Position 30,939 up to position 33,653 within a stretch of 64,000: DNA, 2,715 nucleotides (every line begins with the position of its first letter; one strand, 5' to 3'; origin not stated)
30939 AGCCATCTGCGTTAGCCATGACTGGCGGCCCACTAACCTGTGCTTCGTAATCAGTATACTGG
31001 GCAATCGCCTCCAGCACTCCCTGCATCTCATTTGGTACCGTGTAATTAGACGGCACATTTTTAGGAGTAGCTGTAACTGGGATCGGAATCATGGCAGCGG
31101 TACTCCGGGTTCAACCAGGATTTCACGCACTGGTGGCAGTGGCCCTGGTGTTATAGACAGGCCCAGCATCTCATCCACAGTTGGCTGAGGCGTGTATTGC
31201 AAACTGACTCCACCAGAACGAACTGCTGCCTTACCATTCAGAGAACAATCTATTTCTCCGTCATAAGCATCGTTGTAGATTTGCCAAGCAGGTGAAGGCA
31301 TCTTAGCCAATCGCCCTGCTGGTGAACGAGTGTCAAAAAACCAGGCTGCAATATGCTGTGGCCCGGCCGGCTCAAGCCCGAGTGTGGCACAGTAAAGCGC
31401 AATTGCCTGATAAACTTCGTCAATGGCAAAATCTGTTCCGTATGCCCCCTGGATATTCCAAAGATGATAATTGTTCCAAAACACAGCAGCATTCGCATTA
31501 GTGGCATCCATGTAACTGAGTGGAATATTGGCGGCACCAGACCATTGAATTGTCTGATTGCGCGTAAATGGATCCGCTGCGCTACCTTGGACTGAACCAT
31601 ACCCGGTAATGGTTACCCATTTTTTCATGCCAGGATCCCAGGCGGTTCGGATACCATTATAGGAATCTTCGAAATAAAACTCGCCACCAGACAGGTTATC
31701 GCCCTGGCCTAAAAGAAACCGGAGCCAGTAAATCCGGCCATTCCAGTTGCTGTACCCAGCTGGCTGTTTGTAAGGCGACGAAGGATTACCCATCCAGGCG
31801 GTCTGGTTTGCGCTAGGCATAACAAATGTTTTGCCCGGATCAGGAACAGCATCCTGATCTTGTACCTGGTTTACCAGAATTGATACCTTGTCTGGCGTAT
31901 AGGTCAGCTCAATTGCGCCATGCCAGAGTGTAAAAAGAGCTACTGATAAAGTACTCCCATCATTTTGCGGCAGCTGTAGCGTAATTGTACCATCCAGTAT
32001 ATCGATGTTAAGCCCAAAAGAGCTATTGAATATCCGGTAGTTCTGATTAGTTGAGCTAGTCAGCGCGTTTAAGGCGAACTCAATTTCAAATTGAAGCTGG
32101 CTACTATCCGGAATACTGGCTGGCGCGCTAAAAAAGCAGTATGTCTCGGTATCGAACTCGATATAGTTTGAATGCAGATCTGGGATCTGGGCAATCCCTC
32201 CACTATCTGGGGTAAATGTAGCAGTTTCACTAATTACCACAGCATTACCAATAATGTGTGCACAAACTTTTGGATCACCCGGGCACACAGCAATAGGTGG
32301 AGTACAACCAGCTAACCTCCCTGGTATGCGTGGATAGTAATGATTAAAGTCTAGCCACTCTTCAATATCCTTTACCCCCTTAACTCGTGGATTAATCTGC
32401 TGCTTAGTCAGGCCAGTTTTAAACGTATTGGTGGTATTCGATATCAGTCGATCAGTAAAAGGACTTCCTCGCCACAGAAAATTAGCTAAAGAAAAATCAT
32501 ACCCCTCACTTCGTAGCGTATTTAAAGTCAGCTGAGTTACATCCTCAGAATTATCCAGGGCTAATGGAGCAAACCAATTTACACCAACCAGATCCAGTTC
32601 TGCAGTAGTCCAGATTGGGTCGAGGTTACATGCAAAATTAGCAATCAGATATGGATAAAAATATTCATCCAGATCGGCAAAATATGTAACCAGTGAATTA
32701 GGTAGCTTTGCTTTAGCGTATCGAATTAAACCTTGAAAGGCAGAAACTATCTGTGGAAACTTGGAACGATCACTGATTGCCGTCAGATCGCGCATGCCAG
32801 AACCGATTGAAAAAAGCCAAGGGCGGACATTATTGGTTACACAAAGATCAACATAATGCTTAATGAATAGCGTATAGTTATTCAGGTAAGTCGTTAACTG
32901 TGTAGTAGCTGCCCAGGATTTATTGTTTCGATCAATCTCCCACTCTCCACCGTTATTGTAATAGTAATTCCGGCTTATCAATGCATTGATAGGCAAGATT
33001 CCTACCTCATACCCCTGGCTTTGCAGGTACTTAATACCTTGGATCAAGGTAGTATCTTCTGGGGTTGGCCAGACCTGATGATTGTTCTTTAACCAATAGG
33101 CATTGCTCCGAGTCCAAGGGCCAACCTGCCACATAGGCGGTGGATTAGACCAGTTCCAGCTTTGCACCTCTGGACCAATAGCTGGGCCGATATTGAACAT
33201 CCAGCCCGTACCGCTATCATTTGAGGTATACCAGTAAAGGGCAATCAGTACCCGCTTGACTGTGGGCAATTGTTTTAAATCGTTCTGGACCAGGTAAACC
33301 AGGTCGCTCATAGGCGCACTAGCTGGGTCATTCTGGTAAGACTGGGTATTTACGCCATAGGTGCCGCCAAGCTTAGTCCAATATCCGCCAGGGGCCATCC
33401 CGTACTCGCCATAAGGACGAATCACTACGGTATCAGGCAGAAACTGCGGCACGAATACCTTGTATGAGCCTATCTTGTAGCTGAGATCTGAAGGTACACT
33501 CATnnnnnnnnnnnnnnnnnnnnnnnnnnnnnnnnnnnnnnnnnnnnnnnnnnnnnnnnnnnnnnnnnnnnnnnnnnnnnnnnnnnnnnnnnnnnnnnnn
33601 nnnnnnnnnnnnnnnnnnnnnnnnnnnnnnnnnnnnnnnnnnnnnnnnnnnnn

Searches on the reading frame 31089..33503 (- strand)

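Call 11: search_protein_families(library=phrogs, proteins=[window:31089-33503:-], max_evalue=0.001)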
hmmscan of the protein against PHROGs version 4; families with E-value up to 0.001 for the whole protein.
window:31089-33503:- (804 aa): 2 families
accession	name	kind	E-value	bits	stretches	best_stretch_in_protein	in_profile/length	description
phrog_19101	-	unknown function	4e-15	56.2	1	197-395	205-399/595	-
phrog_4271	-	tail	5.6e-15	55.1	1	208-326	440-557/1309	tail protein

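Call 18: search_protein_families(library=pfam, proteins=[window:31089-33503:-], max_evalue=0.01)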
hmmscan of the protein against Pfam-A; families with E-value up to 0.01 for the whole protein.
window:31089-33503:- (804 aa): 1 family
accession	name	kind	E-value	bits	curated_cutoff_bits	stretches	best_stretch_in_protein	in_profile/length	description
PF13547.12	GTA_TIM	-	3.1e-13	50.2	27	1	209-329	2-124/299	GTA TIM-barrel-like domain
